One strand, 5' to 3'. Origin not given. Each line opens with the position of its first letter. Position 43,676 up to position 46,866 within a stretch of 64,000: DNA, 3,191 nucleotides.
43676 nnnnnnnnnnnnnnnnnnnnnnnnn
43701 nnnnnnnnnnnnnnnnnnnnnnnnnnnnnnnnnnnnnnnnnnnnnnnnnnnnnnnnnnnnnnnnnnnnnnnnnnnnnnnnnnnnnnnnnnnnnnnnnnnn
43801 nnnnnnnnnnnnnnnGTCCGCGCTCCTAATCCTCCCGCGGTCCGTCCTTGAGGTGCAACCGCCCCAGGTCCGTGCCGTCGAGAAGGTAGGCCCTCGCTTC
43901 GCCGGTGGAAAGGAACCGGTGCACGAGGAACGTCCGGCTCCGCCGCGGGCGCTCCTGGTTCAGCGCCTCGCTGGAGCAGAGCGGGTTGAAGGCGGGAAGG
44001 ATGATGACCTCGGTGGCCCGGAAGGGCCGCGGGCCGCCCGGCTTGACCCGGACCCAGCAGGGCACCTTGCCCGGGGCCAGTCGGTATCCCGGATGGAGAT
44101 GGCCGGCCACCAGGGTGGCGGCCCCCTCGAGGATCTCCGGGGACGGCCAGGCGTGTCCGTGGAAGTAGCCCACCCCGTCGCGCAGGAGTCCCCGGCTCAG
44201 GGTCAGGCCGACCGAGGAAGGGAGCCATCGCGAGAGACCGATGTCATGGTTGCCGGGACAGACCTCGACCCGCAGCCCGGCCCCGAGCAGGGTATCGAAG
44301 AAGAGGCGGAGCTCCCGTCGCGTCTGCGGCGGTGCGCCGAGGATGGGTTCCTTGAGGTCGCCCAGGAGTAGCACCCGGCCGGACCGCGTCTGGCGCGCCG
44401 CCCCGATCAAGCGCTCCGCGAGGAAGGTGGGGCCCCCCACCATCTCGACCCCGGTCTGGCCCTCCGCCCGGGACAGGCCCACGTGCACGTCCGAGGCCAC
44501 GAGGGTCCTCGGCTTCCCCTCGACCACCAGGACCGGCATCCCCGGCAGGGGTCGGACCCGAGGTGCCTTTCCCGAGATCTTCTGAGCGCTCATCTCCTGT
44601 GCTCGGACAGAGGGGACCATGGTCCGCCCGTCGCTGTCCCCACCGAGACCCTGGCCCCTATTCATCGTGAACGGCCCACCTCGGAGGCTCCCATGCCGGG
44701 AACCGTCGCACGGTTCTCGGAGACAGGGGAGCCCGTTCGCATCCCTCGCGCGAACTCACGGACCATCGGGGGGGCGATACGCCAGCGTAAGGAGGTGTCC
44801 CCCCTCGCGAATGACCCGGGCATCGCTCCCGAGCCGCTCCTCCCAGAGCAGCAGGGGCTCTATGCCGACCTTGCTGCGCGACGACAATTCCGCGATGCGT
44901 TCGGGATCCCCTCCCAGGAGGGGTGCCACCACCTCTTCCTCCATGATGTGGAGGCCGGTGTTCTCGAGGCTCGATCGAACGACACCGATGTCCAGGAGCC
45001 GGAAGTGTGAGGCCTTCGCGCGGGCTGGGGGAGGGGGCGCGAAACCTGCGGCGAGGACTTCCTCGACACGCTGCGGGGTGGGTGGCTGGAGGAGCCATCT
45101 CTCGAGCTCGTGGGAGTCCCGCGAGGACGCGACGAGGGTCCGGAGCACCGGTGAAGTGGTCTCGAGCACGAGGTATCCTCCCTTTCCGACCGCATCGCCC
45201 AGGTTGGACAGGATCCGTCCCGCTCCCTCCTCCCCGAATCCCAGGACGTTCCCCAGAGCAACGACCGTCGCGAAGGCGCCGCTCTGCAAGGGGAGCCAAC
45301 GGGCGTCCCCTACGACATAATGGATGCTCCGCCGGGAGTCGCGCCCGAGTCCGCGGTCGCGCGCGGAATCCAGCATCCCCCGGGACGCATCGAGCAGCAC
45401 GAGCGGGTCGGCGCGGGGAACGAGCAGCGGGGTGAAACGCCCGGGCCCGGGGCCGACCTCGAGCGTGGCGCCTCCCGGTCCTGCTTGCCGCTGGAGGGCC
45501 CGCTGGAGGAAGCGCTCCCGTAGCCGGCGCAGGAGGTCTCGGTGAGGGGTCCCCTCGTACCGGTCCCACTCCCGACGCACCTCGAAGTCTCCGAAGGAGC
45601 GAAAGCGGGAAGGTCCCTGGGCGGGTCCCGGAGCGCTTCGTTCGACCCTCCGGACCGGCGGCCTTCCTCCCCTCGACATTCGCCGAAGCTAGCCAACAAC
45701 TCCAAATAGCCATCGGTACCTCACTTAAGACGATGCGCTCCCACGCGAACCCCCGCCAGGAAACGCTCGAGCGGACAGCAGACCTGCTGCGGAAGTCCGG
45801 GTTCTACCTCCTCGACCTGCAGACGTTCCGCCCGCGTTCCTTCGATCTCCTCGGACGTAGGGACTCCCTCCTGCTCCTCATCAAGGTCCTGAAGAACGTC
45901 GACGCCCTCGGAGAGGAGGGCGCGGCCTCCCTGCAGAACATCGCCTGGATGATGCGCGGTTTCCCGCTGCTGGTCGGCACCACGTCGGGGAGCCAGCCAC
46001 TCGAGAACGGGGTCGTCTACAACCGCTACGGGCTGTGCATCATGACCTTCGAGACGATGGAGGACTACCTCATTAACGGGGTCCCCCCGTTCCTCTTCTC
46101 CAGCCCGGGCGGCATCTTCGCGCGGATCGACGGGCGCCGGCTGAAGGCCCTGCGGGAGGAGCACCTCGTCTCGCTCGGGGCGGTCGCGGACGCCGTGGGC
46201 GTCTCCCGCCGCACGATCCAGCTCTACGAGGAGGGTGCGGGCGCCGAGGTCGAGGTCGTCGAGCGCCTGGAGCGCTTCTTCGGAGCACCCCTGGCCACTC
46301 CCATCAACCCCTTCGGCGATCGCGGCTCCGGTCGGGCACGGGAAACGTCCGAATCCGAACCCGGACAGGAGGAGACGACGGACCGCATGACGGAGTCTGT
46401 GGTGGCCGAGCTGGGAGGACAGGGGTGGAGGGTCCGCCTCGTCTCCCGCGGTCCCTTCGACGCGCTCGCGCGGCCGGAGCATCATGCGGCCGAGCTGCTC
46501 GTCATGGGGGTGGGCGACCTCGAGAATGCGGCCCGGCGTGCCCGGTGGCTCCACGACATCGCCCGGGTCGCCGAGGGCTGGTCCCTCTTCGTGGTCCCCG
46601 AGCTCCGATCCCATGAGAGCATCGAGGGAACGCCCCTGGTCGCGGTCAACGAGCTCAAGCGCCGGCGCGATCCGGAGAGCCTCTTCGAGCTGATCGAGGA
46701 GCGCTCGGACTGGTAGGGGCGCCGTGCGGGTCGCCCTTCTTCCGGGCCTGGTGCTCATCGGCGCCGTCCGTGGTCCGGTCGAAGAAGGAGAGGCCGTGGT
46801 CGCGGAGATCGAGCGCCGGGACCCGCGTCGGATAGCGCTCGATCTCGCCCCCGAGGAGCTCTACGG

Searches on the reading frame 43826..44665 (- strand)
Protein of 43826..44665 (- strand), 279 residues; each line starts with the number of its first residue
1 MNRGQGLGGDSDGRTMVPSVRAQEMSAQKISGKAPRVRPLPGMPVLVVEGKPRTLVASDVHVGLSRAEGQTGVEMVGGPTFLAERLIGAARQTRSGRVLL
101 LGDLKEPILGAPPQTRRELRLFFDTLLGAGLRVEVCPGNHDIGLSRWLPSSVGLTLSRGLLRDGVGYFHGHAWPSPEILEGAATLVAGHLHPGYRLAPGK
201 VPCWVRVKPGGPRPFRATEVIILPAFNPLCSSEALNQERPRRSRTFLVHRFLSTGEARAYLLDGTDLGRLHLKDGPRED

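Call 27: search_protein_families(library=pfam, proteins=[window:43826-44665:-], max_evalue=0.01)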
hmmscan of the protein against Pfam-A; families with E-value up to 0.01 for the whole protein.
window:43826-44665:- (279 aa): 1 family
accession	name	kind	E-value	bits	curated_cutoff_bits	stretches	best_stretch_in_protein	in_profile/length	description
PF00149.33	Metallophos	-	0.0089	16.9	21.5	0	53-149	2-81/191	Calcineurin-like phosphoesterase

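Call 62: search_protein_families(library=ncbifam, proteins=[window:43826-44665:-], max_evalue=0.01)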
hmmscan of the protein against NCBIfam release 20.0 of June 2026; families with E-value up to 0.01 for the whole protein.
window:43826-44665:- (279 aa): 2 families
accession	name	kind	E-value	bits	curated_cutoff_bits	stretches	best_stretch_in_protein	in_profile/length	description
TIGR00024.1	SbcD_rel_arch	hypoth_equivalog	2.2e-14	53.7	115.2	1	53-240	16-190/224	putative phosphoesterase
TIGR04123.1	P_estr_lig_assc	hypoth_equivalog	1.8e-09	37.3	150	1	52-238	21-192/207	ligase-associated DNA damage response endonuclease PdeM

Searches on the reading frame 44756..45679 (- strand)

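Call 27: search_protein_families(library=pfam, proteins=[window:44756-45679:-], max_evalue=0.01)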
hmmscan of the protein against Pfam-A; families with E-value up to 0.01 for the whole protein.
window:44756-45679:- (307 aa): 4 families
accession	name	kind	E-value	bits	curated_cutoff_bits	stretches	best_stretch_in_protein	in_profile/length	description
PF13649.12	Methyltransf_25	-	4.4e-09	37.3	27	1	73-168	2-97/97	Methyltransferase domain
PF08241.18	Methyltransf_11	-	5.7e-08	33.7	21.2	1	73-171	1-94/95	Methyltransferase domain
PF13489.12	Methyltransf_23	-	8.3e-05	22.8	27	1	52-187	3-124/164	Methyltransferase domain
PF08242.18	Methyltransf_12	-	0.0038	18.3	30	1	73-170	1-98/98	Methyltransferase domain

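Call 62: search_protein_families(library=ncbifam, proteins=[window:44756-45679:-], max_evalue=0.01)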
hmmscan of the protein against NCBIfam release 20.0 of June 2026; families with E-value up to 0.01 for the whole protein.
window:44756-45679:- (307 aa): 6 families
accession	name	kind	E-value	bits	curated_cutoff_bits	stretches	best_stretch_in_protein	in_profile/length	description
NF041820.1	daptide_MTase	equivalog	1.3e-05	24.8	175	1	69-181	37-151/243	daptide-type RiPP biosynthesis methyltransferase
NF043040.1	corrin_prot_MT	hypoth_equivalog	3.1e-05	23.5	180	1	59-172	31-147/216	corrinoid protein-associated methyltransferase CpaM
TIGR02021.1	BchM-ChlM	equivalog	0.00025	20.6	158.9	1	62-166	48-149/218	magnesium protoporphyrin IX methyltransferase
TIGR01934.1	MenG_MenH_UbiE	subfamily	0.0007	19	158.35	1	68-139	39-110/223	ubiquinone/menaquinone biosynthesis methyltransferase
NF001244.0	PRK00216.1-5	equivalog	0.0012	18.2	216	1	69-139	49-122/236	bifunctional demethylmenaquinone methyltransferase/2-methoxy-6-polyprenyl-1,4-benzoquinol methylase UbiE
NF001242.0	PRK00216.1-3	equivalog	0.0043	16.5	351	1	55-139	57-144/258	bifunctional demethylmenaquinone methyltransferase/2-methoxy-6-polyprenyl-1,4-benzoquinol methylase UbiE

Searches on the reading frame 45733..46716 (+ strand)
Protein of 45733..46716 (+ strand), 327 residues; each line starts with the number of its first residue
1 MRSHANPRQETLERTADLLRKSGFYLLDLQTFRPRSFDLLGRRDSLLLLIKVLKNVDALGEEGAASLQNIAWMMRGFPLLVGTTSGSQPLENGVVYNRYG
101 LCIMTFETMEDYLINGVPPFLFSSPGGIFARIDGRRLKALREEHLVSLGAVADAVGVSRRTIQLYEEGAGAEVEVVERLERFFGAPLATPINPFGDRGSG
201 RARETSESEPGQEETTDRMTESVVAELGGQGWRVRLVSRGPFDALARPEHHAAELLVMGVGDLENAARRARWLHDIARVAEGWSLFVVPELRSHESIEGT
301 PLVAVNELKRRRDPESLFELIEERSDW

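Call 27: search_protein_families(library=pfam, proteins=[window:45733-46716:+], max_evalue=0.01)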
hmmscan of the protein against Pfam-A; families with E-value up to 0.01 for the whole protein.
window:45733-46716:+ (327 aa): 3 families
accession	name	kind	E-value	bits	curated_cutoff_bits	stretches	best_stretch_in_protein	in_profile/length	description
PF01381.28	HTH_3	-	1.5e-08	34.9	23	1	137-187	1-52/55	Helix-turn-helix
PF13560.12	HTH_31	-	3.1e-08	34.3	27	1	134-187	3-58/64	Helix-turn-helix domain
PF12844.13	HTH_19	-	0.0034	17.7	30.2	1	134-186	1-54/64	Helix-turn-helix domain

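Call 62: search_protein_families(library=ncbifam, proteins=[window:45733-46716:+], max_evalue=0.01)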
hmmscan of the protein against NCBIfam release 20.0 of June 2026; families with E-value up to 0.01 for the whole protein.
window:45733-46716:+ (327 aa): 2 families
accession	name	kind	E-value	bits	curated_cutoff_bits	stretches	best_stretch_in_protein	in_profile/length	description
NF003162.0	PRK04140.1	equivalog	3.2e-77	259.7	263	1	8-325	3-313/317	transcriptional regulator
NF041951.1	phage_RstR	subfamily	0.0019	18.5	80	0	135-170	5-40/108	RstR family transcriptional repressor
